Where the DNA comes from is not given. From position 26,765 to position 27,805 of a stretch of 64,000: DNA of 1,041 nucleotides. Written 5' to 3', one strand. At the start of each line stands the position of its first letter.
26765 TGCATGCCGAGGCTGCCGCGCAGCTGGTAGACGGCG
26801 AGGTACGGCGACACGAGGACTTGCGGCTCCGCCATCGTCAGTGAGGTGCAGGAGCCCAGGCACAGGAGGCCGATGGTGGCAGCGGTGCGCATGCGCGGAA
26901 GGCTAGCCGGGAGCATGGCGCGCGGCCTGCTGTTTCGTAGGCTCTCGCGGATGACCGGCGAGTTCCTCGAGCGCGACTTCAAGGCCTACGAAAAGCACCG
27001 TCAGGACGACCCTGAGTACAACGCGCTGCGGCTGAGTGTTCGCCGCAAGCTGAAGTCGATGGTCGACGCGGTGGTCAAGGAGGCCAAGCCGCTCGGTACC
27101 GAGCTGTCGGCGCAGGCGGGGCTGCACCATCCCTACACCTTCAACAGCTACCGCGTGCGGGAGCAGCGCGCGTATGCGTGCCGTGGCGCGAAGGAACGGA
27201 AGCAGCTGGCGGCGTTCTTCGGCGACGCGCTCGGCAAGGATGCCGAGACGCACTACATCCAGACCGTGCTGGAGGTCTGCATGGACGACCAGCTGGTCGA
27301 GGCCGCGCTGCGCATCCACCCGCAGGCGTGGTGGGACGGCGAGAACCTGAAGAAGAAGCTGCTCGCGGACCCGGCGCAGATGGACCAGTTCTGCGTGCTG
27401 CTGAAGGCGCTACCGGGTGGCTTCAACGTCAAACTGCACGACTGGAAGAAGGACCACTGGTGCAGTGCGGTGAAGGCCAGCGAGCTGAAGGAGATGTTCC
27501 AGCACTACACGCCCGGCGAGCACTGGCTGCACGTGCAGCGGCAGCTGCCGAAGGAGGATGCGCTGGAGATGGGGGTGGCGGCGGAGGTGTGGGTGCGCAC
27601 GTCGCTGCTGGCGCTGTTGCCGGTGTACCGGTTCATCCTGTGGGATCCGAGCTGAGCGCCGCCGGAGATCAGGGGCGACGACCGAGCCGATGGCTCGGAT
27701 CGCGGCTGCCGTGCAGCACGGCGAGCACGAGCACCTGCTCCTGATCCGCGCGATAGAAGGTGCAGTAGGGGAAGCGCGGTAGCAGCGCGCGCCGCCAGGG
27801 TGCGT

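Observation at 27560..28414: ParE toxin-antitoxin cassette sits between two diverged copies of a gene's 3' end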

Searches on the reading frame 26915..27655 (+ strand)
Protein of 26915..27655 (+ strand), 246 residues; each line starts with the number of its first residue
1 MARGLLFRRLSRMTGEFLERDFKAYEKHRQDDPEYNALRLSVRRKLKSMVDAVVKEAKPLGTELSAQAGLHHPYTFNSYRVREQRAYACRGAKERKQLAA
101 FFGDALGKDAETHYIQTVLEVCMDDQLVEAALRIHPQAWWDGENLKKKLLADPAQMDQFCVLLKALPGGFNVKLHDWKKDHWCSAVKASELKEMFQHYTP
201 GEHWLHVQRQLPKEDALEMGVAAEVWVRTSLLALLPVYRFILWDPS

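Call 4: search_protein_families(library=pfam, proteins=[window:26915-27655:+], max_evalue=0.01)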
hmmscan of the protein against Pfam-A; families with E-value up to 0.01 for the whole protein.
window:26915-27655:+ (246 aa): 0 families

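Call 6: find_homologous_proteins(query=window:26915-27652:+)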
Query window:26915-27652:+ (246 aa): 277 proteins with E <= 0.001 among 1519 candidates; the best 120 are listed.
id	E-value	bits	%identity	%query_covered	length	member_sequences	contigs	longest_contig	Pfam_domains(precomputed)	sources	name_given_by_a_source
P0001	7.9e-150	515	94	95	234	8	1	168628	-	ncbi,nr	ncbi:MAG: hypothetical protein JNM25_03525 [Planctomycetes bacterium]|nr:hypothetical protein [Planc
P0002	1.1e-149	515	94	95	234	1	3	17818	-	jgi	-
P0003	1.2e-138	479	87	95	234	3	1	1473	-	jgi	jgi:hypothetical protein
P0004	8.8e-136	469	85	95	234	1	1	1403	-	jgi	-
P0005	1.8e-135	468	81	100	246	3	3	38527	-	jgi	jgi:hypothetical protein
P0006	1.9e-135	468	80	100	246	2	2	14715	-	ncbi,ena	-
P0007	2.8e-135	468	83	95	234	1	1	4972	-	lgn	-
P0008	4.5e-135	467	84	95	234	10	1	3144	-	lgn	-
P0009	7.6e-135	466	78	100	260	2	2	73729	-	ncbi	-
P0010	2.7e-134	464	82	100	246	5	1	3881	-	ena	-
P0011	1.3e-133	462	83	95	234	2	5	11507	-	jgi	jgi:hypothetical protein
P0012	6.9e-133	460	83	95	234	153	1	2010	-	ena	-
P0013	1.2e-132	459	83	95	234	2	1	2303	-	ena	-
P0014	2.5e-132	458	82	95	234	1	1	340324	-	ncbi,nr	ncbi:MAG: hypothetical protein IPK26_21470 [Planctomycetes bacterium]|nr:hypothetical protein [Planc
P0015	3.4e-132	458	85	95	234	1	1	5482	-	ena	-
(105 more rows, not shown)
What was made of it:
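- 26951..27655 (+): Gene X: a 234-aa conserved hypothetical protein of Planctomycetota MAGs. The alternative start at 26915 gives 246 aa. It is intact. 277 homologues, the top 120 at 71-94% identity and mostly 233-234 aa (call 6).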

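Call 8: find_related_loci(query=window:26951-27652:+, collection=genome_contigs, flank=6000)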
Query window:26951-27652:+ (234 aa) in genome_contigs; peptide patterns used: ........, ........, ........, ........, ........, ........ (x = any residue, [..] = any of these).
142 stretches matched a pattern; 71 encode a relative of the query (tblastn E <= 1e-3); 69 distinct loci.
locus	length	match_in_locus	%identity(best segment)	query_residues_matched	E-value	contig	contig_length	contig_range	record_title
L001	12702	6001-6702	94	1-234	4e-152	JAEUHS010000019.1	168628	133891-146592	MAG: Planctomycetota bacterium isolate new MAG-23 k141_785185, whole genome shotgun sequence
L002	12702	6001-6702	88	1-234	4e-143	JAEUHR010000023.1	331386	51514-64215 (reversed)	MAG: Planctomycetota bacterium isolate new MAG-22 k141_3862421, whole genome shotgun sequence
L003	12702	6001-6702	83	1-234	9e-138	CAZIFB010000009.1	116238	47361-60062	MAG TPA_asm: uncultured candidatus Brocadiaceae bacterium isolate SRP237561_co1_222 genome assembly, contig: NODE_196_le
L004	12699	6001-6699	85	1-233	3e-140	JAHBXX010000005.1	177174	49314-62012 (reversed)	MAG: Planctomycetota bacterium isolate ACE_PLA30 PLA30_5, whole genome shotgun sequence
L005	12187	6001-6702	83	1-234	3e-137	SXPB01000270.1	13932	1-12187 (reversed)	MAG: Planctomycetia bacterium isolate F1-120-MAGs241 F1-120__c725989, whole genome shotgun sequence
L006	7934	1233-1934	84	1-234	3e-137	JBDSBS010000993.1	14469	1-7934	MAG: Planctomycetota bacterium isolate cluster1_bin.139 k127_2325342, whole genome shotgun sequence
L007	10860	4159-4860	83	1-234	2e-136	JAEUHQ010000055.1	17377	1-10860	MAG: Planctomycetota bacterium isolate new MAG-21 k141_183230, whole genome shotgun sequence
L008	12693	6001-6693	83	1-231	4e-135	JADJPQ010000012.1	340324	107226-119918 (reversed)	MAG: Planctomycetota bacterium isolate Fred_18-Q3-R57-64_BATAC.530 tig00009034-10-3400310, whole genome shotgun sequence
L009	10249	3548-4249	80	1-234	5e-135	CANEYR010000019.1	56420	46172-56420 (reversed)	MAG: Planctomycetota bacterium isolate CH-Oct18-165 genome assembly, contig: CH-Oct18-C431, whole genome shotgun sequenc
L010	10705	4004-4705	82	1-234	7e-135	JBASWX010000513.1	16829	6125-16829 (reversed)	MAG: Planctomycetota bacterium isolate MFD03231_ilm_asm_bin1 k127_167953, whole genome shotgun sequence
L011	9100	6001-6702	82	1-234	2e-135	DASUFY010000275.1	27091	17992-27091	MAG TPA_asm: Planctomycetota bacterium isolate SMAG_U1391 k141_1349650, whole genome shotgun sequence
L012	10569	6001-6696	82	1-232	4e-134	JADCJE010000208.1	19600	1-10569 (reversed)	MAG: Phycisphaerales bacterium isolate M113S1SP2A75QC M113S1_208, whole genome shotgun sequence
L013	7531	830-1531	81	1-234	2e-133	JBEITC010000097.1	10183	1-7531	MAG: Planctomycetota bacterium isolate Sample-108-S8-bin-105 Sample_108_S8-bin_105-k141_27776, whole genome shotgun sequ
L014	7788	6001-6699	82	1-234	2e-133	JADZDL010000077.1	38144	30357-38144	MAG: Planctomycetota bacterium isolate SJ778 c_000000216722, whole genome shotgun sequence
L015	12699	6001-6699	81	1-233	3e-133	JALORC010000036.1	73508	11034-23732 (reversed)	MAG: Planctomycetota bacterium isolate Prado171 scaffold_422, whole genome shotgun sequence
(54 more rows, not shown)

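Call 9: find_encoding_contigs(protein=P0001, flank=8000, max_places=3)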
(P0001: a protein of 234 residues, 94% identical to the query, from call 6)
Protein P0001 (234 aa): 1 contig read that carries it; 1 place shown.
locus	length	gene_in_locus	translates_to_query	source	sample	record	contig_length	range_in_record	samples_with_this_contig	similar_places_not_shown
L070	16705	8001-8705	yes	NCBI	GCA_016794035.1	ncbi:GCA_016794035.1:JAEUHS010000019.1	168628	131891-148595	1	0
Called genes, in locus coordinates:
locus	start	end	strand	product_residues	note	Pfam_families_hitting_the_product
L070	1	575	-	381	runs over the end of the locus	PF00988:CPSase_sm_chain, PF00117:GATase, PF07722:Peptidase_C26 (faint)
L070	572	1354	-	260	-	PF00731:AIRC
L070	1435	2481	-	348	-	PF00814:TsaD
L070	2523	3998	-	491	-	PF13180:PDZ_2, PF17820:PDZ_6, PF03572:Peptidase_S41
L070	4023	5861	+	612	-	PF00072:Response_reg, PF00158:Sigma54_activat, PF14532:Sigma54_activ_2, PF07728:AAA_5 (weak), PF25601:AAA_lid_14, PF02954:HTH_8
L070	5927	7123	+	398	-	PF02113:Peptidase_S13, PF13354:Beta-lactamase2 (faint), PF02113:Peptidase_S13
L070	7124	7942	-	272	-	-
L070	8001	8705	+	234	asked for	-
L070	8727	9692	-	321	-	PF04754:Transposase_31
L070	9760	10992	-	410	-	-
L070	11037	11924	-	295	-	PF13646:HEAT_2 (faint)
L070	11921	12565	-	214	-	-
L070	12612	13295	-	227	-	-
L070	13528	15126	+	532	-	-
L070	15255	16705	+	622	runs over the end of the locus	PF00664:ABC_membrane, PF02463:SMC_N (faint), PF00005:ABC_tran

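Call 10: find_encoding_contigs(protein=P0002, flank=8000, max_places=3)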
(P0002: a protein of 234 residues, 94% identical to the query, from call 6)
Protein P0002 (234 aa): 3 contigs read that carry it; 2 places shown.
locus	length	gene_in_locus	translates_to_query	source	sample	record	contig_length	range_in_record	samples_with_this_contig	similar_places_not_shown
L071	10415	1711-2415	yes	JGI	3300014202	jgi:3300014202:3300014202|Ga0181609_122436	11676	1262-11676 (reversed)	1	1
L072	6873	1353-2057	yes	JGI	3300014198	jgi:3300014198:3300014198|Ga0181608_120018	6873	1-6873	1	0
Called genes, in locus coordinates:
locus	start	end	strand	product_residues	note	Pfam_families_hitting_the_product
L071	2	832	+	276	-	?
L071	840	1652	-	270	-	-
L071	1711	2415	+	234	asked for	-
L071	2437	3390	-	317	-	PF04754:Transposase_31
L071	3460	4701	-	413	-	-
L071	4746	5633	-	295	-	-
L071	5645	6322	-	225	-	-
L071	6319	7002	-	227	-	-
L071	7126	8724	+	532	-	-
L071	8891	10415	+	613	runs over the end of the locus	PF00664:ABC_membrane, PF00005:ABC_tran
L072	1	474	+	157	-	?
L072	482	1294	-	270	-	-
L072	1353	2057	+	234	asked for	-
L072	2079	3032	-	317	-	PF04754:Transposase_31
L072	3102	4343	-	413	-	-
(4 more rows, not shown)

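Call 22: find_encoding_contigs(protein=window:26951-27655:+, flank=6000, max_places=10)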
Protein window:26951-27655:+ (234 aa): no gene with exactly this product is on record in the collection.

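Call 33: search_protein_families(library=pfam, proteins=[L004:7214-7651:+, L004:7648-7986:+, L004:6675-7241:-, L070:8727-9692:-], max_evalue=0.01)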
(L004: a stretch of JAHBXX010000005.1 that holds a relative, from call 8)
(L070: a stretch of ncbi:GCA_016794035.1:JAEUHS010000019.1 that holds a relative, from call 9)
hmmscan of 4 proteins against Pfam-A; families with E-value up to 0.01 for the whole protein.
L004:7214-7651:+ (145 aa): 2 families
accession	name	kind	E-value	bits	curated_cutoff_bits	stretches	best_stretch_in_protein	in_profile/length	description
PF18765.7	Polbeta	-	3.3e-09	37.2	26.9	1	77-143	15-85/93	Polymerase beta, Nucleotidyltransferase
PF01909.29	NTP_transf_2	-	8e-06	26.6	21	1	76-104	15-43/93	Nucleotidyltransferase domain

L004:7648-7986:+ (112 aa): 1 family
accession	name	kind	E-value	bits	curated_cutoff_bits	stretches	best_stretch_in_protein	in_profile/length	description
PF20797.2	HepT-like_2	-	2.1e-05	25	27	0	43-92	3-53/110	HepT-like protein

L004:6675-7241:- (188 aa): 1 family
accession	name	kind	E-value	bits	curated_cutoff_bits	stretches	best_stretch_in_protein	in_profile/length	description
PF00570.28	HRDC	-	7.1e-18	64.8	23.8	1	104-170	1-67/68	HRDC domain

L070:8727-9692:- (321 aa): 2 families
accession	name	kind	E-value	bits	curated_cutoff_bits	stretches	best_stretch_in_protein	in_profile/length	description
PF04754.18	Transposase_31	-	9.7e-39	133.5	21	1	10-211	2-194/203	Putative transposase, YhgA-like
PF14261.11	DUF4351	-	0.0042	17.6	25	0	265-310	2-47/59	Domain of unknown function (DUF4351)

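Call 42: search_protein_families(library=ncbifam, proteins=[window:26951-27652:+], max_evalue=0.01)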
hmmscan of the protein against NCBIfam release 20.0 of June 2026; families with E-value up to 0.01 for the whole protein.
window:26951-27652:+ (234 aa): 0 families

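Call 50: find_related_loci(query=window:26951-27652:+, collection=metagenome_contigs, flank=7000)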
Query window:26951-27652:+ (234 aa) in metagenome_contigs; peptide patterns used: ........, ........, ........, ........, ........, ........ (x = any residue, [..] = any of these).
110 stretches matched a pattern; 51 encode a relative of the query (tblastn E <= 1e-3); 49 distinct loci.
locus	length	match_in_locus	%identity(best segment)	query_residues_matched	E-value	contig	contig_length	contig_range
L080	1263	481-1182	99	1-234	6e-175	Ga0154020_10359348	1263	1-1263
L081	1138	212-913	84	1-234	3e-152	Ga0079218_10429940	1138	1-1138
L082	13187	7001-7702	83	1-234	1e-137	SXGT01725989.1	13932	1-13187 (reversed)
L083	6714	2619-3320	83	1-234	9e-137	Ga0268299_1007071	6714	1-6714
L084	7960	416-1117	81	1-234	8e-134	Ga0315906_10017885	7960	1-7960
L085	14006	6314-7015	80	1-234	1e-133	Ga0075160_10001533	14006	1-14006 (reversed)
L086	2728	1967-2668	81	1-234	3e-140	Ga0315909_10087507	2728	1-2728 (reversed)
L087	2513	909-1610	81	1-234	4e-140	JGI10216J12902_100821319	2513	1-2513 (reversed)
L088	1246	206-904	80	1-234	5e-145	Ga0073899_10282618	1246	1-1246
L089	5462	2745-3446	81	1-234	7e-133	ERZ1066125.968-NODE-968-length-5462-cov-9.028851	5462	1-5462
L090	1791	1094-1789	81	1-232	2e-141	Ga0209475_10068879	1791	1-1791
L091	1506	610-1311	79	1-234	2e-142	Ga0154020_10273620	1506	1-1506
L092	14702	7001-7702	79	1-234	8e-131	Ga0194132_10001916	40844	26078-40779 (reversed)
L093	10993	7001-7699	79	1-233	2e-130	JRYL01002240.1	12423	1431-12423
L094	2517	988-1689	79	1-234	2e-137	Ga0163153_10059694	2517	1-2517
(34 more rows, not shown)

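Call 58: search_solved_structures(query=window:26951-27652:+, max_evalue=1)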
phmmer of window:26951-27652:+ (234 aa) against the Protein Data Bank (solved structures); distinct sequences matched with E-value up to 1: 2.
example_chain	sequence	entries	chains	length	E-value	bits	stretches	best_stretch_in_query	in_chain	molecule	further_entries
1iqd_C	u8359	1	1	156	0.86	12.4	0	105-139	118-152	HUMAN FACTOR VIII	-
1d7p_M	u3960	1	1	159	0.89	12.4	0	105-139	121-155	COAGULATION FACTOR VIII PRECURSOR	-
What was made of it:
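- Tried and rejected: No match (calls 4, 42, 58).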
